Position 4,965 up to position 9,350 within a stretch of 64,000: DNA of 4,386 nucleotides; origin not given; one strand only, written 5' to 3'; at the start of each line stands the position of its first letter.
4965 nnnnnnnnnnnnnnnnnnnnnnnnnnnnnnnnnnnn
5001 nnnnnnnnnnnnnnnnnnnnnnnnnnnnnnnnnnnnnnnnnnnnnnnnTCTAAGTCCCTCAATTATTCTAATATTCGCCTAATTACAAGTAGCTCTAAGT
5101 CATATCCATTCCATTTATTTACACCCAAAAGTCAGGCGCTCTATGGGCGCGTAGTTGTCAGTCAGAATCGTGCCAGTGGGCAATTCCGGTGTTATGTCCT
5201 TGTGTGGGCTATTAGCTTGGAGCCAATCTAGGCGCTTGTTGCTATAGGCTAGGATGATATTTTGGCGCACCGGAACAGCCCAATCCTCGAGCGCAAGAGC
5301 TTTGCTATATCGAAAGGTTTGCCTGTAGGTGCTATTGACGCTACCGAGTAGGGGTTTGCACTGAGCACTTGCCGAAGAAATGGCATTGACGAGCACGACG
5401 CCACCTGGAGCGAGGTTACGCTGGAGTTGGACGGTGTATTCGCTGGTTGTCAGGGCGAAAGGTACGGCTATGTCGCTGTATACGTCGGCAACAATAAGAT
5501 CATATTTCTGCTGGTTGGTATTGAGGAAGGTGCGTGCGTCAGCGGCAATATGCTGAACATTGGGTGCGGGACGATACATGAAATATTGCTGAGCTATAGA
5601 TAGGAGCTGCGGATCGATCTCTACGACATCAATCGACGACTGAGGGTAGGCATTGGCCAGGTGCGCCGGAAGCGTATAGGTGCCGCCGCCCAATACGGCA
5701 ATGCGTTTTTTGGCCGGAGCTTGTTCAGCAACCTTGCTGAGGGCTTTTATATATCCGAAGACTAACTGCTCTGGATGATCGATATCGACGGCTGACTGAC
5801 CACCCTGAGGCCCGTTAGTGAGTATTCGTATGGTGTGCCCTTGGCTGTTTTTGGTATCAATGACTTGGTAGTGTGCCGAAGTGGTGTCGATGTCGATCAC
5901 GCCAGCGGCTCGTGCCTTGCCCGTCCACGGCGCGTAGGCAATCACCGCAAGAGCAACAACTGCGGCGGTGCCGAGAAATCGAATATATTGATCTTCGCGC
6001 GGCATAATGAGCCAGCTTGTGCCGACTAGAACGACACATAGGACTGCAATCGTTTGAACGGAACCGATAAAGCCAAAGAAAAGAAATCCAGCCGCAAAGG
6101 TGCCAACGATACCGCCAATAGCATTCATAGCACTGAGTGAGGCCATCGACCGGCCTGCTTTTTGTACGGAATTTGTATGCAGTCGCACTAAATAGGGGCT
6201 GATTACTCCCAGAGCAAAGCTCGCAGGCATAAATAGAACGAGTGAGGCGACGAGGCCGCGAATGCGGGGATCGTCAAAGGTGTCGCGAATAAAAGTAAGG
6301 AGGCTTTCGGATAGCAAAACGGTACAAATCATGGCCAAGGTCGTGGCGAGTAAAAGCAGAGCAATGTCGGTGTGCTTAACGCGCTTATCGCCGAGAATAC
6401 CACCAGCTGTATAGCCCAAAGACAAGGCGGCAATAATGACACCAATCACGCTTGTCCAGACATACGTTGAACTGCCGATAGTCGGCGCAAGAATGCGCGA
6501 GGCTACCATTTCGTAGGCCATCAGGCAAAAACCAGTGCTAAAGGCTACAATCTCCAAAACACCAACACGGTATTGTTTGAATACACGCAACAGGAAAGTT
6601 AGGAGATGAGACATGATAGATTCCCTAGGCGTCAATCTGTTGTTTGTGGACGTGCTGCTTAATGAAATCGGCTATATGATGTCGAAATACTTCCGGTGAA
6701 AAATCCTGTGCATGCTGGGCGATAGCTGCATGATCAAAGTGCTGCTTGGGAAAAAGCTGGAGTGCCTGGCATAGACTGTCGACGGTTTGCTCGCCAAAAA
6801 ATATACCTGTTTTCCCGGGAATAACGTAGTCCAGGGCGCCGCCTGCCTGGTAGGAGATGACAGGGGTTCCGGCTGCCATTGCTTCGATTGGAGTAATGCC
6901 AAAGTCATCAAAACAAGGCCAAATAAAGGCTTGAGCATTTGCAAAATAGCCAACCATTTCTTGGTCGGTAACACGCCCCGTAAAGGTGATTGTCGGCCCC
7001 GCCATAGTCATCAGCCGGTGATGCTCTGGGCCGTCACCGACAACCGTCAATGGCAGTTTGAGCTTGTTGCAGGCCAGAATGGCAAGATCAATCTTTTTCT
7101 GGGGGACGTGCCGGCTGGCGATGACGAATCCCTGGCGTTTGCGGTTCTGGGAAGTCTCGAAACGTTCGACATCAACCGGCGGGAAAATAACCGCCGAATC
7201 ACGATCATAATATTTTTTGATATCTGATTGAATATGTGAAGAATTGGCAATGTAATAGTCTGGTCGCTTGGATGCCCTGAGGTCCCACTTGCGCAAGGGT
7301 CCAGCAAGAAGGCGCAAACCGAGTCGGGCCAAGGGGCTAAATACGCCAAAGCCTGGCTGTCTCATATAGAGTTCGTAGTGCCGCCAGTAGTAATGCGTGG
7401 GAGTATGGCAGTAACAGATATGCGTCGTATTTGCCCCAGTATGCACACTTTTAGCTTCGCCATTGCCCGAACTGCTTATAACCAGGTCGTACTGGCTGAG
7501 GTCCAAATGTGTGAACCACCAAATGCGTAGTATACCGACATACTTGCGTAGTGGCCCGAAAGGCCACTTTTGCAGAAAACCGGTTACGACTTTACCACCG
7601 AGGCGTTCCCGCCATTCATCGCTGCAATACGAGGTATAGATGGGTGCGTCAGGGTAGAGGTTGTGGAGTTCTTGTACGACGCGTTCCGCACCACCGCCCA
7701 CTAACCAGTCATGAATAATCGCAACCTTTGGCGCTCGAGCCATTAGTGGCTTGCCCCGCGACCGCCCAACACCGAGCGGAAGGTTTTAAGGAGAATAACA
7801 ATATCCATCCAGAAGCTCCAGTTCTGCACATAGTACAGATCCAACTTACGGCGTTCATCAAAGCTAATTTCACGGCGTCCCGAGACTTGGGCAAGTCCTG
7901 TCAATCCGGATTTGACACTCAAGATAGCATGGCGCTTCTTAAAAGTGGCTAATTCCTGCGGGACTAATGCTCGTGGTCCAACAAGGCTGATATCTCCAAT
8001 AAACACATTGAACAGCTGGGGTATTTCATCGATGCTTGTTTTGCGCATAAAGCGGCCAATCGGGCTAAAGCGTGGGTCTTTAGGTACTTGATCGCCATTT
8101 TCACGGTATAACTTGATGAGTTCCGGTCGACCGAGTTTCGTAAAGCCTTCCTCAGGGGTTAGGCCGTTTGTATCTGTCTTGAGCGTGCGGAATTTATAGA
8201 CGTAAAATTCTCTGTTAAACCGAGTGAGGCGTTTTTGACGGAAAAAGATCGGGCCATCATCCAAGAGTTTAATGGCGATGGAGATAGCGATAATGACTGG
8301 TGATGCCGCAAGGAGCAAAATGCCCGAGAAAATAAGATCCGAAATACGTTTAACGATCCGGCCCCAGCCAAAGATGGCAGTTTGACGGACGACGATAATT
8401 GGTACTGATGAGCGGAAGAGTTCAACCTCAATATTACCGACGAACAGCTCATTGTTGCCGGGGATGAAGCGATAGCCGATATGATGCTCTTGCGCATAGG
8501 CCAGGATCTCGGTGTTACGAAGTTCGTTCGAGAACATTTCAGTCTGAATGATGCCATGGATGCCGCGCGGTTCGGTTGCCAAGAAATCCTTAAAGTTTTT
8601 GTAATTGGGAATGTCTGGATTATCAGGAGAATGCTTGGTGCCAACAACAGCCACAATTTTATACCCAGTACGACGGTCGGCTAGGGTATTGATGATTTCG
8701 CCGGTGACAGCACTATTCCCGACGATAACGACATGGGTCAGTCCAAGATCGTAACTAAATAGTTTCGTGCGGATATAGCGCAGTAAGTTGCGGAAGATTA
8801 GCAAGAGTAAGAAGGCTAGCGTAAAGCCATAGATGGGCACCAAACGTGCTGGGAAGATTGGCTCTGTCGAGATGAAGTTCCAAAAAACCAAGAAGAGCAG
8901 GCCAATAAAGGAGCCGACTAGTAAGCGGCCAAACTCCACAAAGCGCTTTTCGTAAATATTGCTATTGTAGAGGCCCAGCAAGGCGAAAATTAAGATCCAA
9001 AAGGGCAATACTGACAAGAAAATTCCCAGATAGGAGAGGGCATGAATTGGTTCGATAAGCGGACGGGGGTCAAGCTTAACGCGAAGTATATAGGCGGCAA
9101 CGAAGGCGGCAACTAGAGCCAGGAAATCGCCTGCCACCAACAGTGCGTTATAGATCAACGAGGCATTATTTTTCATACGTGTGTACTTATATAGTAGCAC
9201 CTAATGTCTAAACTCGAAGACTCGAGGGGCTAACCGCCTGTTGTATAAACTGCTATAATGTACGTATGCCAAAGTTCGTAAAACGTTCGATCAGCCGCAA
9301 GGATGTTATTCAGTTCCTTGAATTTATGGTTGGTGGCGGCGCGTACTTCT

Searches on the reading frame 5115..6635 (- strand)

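Call 90: search_protein_families(library=pfam, proteins=[window:5115-6635:-], max_evalue=0.000001)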
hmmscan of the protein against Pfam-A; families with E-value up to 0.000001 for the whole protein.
window:5115-6635:- (506 aa): 1 family
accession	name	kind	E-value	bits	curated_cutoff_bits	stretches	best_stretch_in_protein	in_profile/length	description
PF01564.23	Spermine_synth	-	3.6e-09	36.9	22.9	1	304-418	14-132/186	Spermine/spermidine synthase domain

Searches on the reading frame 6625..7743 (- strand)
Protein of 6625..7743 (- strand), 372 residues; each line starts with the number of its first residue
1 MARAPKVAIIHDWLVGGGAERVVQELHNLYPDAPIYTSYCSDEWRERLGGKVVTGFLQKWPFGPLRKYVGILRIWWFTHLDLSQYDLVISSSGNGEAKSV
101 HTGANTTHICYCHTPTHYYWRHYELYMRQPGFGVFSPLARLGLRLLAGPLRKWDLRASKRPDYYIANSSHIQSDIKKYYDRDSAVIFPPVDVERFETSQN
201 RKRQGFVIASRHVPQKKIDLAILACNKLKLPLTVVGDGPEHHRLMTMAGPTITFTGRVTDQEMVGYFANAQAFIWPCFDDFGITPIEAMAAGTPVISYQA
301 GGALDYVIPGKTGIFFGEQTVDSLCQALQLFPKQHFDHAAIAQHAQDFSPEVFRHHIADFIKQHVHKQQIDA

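Call 90: search_protein_families(library=pfam, proteins=[window:6625-7743:-], max_evalue=0.000001)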
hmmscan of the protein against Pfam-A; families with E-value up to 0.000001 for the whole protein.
window:6625-7743:- (372 aa): 3 families
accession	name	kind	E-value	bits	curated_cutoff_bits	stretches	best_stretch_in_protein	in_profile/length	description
PF00534.26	Glycos_transf_1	-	8.9e-22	77.9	26.4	1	193-334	5-158/172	Glycosyl transferases group 1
PF13692.12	Glyco_trans_1_4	-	5.2e-20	72.6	27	1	206-328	4-136/142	Glycosyl transferases group 1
PF13439.12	Glyco_transf_4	-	2.7e-09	37.7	28.5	1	17-194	2-170/170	Glycosyltransferase Family 4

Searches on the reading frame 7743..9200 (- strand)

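Call 90: search_protein_families(library=pfam, proteins=[window:7743-9200:-], max_evalue=0.000001)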
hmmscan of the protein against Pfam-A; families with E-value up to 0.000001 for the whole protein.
window:7743-9200:- (485 aa): 2 families
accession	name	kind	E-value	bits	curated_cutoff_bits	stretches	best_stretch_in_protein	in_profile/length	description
PF02397.22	Bac_transf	-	1.1e-58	198.1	27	1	284-478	1-178/179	Bacterial sugar transferase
PF13727.12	CoA_binding_3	-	2e-08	34.9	25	1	74-247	2-175/175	CoA-binding domain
